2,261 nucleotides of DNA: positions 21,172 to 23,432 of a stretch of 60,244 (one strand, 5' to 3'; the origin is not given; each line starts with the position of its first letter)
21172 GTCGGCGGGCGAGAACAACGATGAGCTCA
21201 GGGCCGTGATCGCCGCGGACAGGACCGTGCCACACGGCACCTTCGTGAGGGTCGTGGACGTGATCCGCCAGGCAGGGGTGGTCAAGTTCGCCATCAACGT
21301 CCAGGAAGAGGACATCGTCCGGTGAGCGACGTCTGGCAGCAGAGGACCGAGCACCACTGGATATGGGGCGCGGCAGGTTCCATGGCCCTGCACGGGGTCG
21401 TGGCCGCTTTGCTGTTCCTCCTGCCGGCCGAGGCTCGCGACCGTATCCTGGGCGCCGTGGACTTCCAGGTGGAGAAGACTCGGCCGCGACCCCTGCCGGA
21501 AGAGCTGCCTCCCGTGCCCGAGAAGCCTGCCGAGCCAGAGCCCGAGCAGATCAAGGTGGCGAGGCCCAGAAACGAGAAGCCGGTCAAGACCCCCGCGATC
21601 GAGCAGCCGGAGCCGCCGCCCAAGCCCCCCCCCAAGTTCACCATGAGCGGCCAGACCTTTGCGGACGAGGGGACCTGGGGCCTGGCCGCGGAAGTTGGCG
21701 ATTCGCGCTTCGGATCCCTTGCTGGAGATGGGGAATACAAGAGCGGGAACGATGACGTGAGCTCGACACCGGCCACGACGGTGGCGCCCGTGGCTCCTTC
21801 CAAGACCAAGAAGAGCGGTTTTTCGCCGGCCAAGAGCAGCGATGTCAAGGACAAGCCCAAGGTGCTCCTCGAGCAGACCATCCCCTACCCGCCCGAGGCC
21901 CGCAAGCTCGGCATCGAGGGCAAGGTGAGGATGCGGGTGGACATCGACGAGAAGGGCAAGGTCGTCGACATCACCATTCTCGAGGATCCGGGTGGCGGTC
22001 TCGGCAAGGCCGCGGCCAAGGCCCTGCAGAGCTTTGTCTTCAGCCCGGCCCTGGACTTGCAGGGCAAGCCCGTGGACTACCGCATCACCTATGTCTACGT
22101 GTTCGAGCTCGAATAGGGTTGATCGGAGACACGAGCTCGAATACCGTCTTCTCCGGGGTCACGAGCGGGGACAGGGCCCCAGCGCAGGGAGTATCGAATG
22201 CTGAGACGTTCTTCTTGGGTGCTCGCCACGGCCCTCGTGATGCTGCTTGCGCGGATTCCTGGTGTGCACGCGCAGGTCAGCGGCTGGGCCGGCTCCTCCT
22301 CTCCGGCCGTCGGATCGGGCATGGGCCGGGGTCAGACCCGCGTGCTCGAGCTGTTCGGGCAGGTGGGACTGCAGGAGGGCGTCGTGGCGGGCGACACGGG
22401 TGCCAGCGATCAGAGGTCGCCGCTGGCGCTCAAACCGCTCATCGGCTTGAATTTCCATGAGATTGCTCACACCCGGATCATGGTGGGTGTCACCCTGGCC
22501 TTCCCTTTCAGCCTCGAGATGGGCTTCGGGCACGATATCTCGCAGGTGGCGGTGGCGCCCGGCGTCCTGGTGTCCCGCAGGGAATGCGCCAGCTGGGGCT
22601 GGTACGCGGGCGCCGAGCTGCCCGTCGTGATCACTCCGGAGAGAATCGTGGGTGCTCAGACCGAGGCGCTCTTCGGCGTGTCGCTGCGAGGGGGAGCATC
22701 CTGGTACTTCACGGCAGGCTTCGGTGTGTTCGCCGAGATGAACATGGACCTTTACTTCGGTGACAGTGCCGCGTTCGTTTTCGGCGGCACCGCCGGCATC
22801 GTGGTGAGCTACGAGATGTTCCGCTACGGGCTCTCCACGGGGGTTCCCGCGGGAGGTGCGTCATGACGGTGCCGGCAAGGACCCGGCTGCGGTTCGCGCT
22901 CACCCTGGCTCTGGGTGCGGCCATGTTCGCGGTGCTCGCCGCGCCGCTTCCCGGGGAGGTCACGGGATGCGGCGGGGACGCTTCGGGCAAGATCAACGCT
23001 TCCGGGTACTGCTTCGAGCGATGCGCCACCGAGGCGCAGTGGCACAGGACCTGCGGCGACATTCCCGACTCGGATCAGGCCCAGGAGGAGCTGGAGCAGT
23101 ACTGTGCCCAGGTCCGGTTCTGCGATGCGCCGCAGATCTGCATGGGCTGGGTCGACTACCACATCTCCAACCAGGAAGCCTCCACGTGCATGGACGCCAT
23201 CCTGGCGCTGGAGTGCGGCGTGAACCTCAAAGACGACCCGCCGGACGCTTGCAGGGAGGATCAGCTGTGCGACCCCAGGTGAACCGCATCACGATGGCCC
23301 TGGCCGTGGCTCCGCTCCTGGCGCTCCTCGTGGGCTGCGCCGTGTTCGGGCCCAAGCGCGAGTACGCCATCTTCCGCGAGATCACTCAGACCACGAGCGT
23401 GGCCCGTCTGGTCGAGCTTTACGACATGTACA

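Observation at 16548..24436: Ten-gene envelope cluster built around ExbB-ExbD-TonB, with no TonB-dependent receptor or TolB in the window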

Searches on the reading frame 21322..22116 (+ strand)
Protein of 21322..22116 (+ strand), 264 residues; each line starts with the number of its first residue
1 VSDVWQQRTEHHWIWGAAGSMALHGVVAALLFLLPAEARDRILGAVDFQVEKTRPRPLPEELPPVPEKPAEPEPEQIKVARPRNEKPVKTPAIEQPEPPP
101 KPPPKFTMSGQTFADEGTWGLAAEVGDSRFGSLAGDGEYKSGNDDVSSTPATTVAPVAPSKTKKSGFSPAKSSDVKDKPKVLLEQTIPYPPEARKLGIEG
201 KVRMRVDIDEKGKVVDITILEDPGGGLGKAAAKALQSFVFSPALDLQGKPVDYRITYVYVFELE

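Call 3: search_protein_families(library=pfam, proteins=[window:21322-22116:+], max_evalue=0.01)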
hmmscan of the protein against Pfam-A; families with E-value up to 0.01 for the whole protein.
window:21322-22116:+ (264 aa): 1 family
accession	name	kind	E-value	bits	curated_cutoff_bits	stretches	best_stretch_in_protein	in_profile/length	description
PF03544.19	TonB_C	-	6.4e-15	55.8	24.6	1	188-262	4-78/79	Gram-negative bacterial TonB protein C-terminal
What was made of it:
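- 21322..22116 (+): g7: TonB-family protein (264 aa) with an N-terminal anchor carrying SxxxH (SMALH), a Pro/Lys/Glu-rich spacer and a TonB C-terminal domain with the YP motif. Pfam TonB_C 6.4e-15 (call 3).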

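Call 7: search_protein_families(library=ncbifam, proteins=[window:21322-22116:+], max_evalue=0.01)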
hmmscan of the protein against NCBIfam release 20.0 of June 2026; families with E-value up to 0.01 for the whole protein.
window:21322-22116:+ (264 aa): 8 families
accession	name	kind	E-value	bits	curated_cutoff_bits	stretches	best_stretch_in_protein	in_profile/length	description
NF038079.1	TonB_sider_MxcH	equivalog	6e-16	57.7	925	1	179-263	2-85/792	TonB-dependent siderophore myxochelin receptor MxcH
NF008084.0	PRK10819.1-5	equivalog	2.3e-12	47.3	315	2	153-221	136-205/249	TonB system transport protein TonB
TIGR01352.1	tonB_Cterm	subfamily_domain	1.1e-10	41.7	27.1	1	189-261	3-73/76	TonB family protein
NF008082.0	PRK10819.1-3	equivalog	3.3e-10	40.2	265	1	150-221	130-200/242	TonB system transport protein TonB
NF008081.0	PRK10819.1-2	equivalog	1.3e-09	38.3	377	1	148-221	121-196/240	TonB system transport protein TonB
NF008083.0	PRK10819.1-4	equivalog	1.7e-08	34.8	448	1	145-241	116-216/239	TonB system transport protein TonB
NF008080.0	PRK10819.1-1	equivalog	0.00022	20.7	418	1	13-222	12-210/252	TonB system transport protein TonB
NF047760.1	LIC10042_TonB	equivalog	0.0017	18.5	100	1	183-221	81-119/156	LIC_10042 family TonB-like protein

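Call 28: search_solved_structures(query=window:21322-22116:+, max_evalue=0.01)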
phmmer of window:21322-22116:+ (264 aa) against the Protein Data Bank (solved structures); distinct sequences matched with E-value up to 0.01: 10.
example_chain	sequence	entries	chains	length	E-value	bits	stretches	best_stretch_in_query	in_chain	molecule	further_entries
9ddo_F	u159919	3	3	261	4.4e-06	30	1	145-243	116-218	Protein TonB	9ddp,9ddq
7zc8_B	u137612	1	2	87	1.1e-05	28.6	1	183-240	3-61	Protein TonB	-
1xx3_A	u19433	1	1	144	6e-05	26.2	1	145-243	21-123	TonB protein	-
9hi3_A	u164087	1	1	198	6.4e-05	26.2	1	183-238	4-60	Protein TonB,Ferredoxin-1, chloroplastic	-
2grx_C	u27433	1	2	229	0.00029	24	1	145-243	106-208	Protein tonB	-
2k9k_A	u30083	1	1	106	0.0003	24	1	188-252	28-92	TonB2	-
6fip_A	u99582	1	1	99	0.0012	22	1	186-264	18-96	Protein TonB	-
6i97_D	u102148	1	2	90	0.0013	21.8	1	187-264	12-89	Protein TonB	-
1u07_A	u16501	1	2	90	0.0086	19.2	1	179-244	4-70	TonB protein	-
8rd6_A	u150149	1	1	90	0.0088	19.2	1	179-236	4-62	Protein TonB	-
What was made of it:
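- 21322..22116 (+): All PDB sequence hits are TonB and none is TolA (call 28).
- On Ton system: PDB sequence hits are TonB only (call 28).
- On Tol-Pal system: g7 matches TonB chains only (call 28).
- Closest known: Tol-Pal system. Different: The third subunit is TonB-like, not TolA-like (call 28).
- g7 matches only TonB chains, never TolA (call 28).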

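Call 86: search_protein_families(library=padloc, proteins=[window:21322-22116:+], max_evalue=0.01)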
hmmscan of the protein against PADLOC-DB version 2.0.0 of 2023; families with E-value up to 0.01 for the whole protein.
window:21322-22116:+ (264 aa): 0 families

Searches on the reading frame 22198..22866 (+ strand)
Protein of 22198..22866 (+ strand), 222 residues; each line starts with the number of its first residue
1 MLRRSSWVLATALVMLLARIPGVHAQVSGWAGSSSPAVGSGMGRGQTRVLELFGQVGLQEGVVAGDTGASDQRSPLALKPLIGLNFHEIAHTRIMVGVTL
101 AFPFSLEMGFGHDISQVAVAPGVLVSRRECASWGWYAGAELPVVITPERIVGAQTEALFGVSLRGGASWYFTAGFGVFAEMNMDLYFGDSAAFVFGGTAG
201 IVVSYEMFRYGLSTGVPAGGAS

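Call 3: search_protein_families(library=pfam, proteins=[window:22198-22866:+], max_evalue=0.01)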
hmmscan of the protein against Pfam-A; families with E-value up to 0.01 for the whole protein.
window:22198-22866:+ (222 aa): 0 families

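Call 7: search_protein_families(library=ncbifam, proteins=[window:22198-22866:+], max_evalue=0.01)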
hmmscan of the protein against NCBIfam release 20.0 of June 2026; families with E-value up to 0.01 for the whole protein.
window:22198-22866:+ (222 aa): 0 families

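Call 20: find_homologous_proteins(query=window:22198-22866:+, max_evalue=0.001)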
Query window:22198-22866:+ (222 aa): 10 proteins with E <= 0.001 among 1349 candidates.
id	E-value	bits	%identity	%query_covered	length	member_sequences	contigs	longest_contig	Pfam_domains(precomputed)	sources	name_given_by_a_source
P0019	3.8e-139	480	100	100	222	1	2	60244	-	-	-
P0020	7.4e-83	296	66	91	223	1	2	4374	-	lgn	-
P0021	3.1e-78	281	62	94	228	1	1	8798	-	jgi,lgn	jgi:hypothetical protein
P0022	1.4e-65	239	54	97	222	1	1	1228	-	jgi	jgi:hypothetical protein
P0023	1.5e-65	239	56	89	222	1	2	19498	-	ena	-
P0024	1.7e-65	239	52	100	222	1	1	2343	-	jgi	jgi:hypothetical protein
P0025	1.3e-64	236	52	99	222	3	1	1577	-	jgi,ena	-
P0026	5.0e-64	234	63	76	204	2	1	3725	-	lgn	-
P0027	2.5e-63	232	59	82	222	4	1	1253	-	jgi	jgi:hypothetical protein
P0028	4.8e-63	231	53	97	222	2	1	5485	-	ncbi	-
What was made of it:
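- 22198..22866 (+): g8: small outer-membrane beta-barrel (222 aa), a lineage-1-specific accessory. Homologues are all at least 52% identical (call 20).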

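Call 62: predict_structure(alignment_id=A6)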
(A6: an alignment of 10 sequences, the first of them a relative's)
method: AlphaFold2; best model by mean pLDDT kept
length: 222 residues; sequences in the alignment: 10
mean_pLDDT: 71.7   pTM: 0.62
mean pLDDT of the five models: 71.7, 52.0, 50.4, 42.8, 41.9
residues with pLDDT >= 90: 29; 70-90: 109; 50-70: 43; < 50: 41
segments of 3 or more residues with pLDDT < 50: 1-3, 18-43, 68-71, 215-222
pLDDT, mean of each block of 10 residues (from residue 1): 59 59 33 37 62 87 63 67 82 78 74 74 87 89 78 76 90 85 83 85 84 51 35
secondary structure, 60 per line:
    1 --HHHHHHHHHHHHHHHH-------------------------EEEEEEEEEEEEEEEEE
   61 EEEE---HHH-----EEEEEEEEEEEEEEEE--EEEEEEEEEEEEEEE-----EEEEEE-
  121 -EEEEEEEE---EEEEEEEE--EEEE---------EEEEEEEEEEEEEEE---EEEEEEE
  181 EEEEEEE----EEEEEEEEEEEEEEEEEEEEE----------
elements in order: H3-18 E44-64 E76-91 E94-108 E114-119 E122-129 E133-140 E143-146 E156-170 E174-187 E192-212
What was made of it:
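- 22198..22866 (+): AlphaFold pTM 0.62, with 10 DSSP-assigned strand segments (call 62).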

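Call 68: fold_search(model_id=the predicted structure, library=pdb)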
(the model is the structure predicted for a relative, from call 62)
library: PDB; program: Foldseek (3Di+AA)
matches with E <= 10: 1105; with E <= 0.001: 24
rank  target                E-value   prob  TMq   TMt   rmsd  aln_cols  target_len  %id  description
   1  2n2l_MODEL_1_A        1.8e-05  1.00  0.42  0.56   6.2       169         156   12  NMR structure of yersinia pestis ail (attachment invasion locus) in decylphosphocholine micelles calculated wi (released 2015-07-22)
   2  2mnh_MODEL_1_A        2.8e-05  1.00  0.39  0.54   6.5       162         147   12  Refined structure of outer membrane protein x in nanodisc by measuring residual dipolar couplings (released 2015-03-18)
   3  4rlc                  3.0e-05  1.00  0.40  0.62   5.8       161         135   13  Crystal structure of the N-terminal beta-barrel domain of Pseudomonas aeruginosa OprF (released 2015-04-22)
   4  9fzc_A                3.6e-05  1.00  0.38  0.46   6.9       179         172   12  Structure of OmpA-short in complex with nanobody Nb01 (released 2024-07-17)
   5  9a2m_MODEL_1_A        3.6e-05  1.00  0.38  0.28   9.4       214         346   13  Model of E. coli OmpA by in-cell photo-crosslinking MS and deep learning (released 2023-02-24)
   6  2m06_MODEL_1_A        3.8e-05  1.00  0.40  0.56   6.6       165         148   11  NMR structure of OmpX in phopspholipid nanodiscs (released 2012-12-12)
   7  7xw0_B                6.4e-05  1.00  0.31  0.27  11.7       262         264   11  Crystal structure of pOmpT (released 2023-05-31)
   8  3qra                  6.7e-05  1.00  0.41  0.56   5.8       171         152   12  The crystal structure of Ail, the attachment invasion locus protein of Yersinia pestis (released 2011-11-23)
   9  1p4t                  9.2e-05  1.00  0.39  0.51   5.9       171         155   12  Crystal structure of Neisserial surface protein A (NspA) (released 2003-07-22)
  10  9fzd_A                1.1e-04  1.00  0.37  0.43   6.7       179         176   12  Structure of OmpA-long in complex with nanobody Nb39 (released 2024-07-17)
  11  2x27                  1.5e-04  1.00  0.30  0.31   8.8       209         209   10  Crystal structure of the outer membrane protein OprG from Pseudomonas aeruginosa (released 2010-12-15)
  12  1qj9                  1.9e-04  1.00  0.37  0.50   6.7       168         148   11  CRYSTAL STRUCTURE OF THE OUTER MEMBRANE PROTEIN OMPX FROM ESCHERICHIA COLI (released 1999-10-06)
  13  3qrc_B                3.0e-04  1.00  0.42  0.57   5.9       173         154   10  The crystal structure of Ail, the attachment invasion locus protein of Yersinia pestis, in complex with the heparin an (released 2011-11-23)
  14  9a34_MODEL_1_A        3.3e-04  1.00  0.32  0.24  16.2       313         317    9  Model of E. coli OmpT by in-cell photo-crosslinking MS and deep learning (released 2023-02-24)
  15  9nh1_A                3.7e-04  1.00  0.37  0.33   7.5       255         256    9  In situ cryo-EM structure of porin I of the Legionella Dot/Icm T4SS machine (released 2025-09-17)
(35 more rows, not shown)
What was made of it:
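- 22198..22866 (+): Foldseek top hits are the 8-stranded barrels Ail, OmpX, OprF-N and OmpA-N (call 68).
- Checked: Its best Foldseek hits are the 8-stranded barrels Ail, OmpX, OprF-N and OmpA-N, E about 1e-5 (calls 62, 68).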

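Call 86: search_protein_families(library=padloc, proteins=[window:22198-22866:+], max_evalue=0.01)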
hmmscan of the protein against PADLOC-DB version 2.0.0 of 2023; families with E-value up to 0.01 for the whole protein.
window:22198-22866:+ (222 aa): 0 families

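Call 92: find_encoding_contigs(protein=P0023, flank=10000, max_places=1)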
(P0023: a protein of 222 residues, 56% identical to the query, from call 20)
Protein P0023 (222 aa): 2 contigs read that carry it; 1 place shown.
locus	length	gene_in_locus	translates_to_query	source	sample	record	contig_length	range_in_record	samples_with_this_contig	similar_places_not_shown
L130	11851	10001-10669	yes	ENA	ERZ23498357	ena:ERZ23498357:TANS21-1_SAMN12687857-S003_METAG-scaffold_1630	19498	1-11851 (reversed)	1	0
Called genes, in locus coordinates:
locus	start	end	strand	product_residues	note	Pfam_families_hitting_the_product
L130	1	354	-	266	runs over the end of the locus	PF00175:NAD_binding_1, PF10418:DHODB_Fe-S_bind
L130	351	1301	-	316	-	PF01180:DHO_dh, PF01207:Dus (faint), PF03060:NMO (weak), PF00977:His_biosynth (weak)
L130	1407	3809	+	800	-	PF00012:HSP70, PF06723:MreB_Mbl, PF00012:HSP70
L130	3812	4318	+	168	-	PF00226:DnaJ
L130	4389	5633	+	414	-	-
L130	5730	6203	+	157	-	-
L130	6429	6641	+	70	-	-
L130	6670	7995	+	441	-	PF08308:PEGA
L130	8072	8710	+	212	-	PF01618:MotA_ExbB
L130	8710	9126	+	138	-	PF02472:ExbD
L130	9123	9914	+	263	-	PF03544:TonB_C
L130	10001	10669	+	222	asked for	-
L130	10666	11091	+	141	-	-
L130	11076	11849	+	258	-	?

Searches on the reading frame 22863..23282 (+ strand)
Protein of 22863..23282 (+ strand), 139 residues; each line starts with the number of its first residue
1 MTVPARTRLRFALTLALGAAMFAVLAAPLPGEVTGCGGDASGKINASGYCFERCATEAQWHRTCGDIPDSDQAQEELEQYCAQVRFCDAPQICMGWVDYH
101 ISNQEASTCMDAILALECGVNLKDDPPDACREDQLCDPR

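Call 3: search_protein_families(library=pfam, proteins=[window:22863-23282:+], max_evalue=0.01)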
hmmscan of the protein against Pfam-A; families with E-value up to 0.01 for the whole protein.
window:22863-23282:+ (139 aa): 0 families

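Call 7: search_protein_families(library=ncbifam, proteins=[window:22863-23282:+], max_evalue=0.01)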
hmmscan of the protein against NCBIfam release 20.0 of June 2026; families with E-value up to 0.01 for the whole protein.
window:22863-23282:+ (139 aa): 0 families
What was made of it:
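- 22863..23282 (+): g9: 139-aa probable lipoprotein with 11 Cys, a lineage-1-specific accessory. No family hit (calls 3, 7).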

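Call 86: search_protein_families(library=padloc, proteins=[window:22863-23282:+], max_evalue=0.01)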
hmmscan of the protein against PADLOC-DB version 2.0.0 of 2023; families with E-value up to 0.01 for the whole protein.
window:22863-23282:+ (139 aa): 0 families
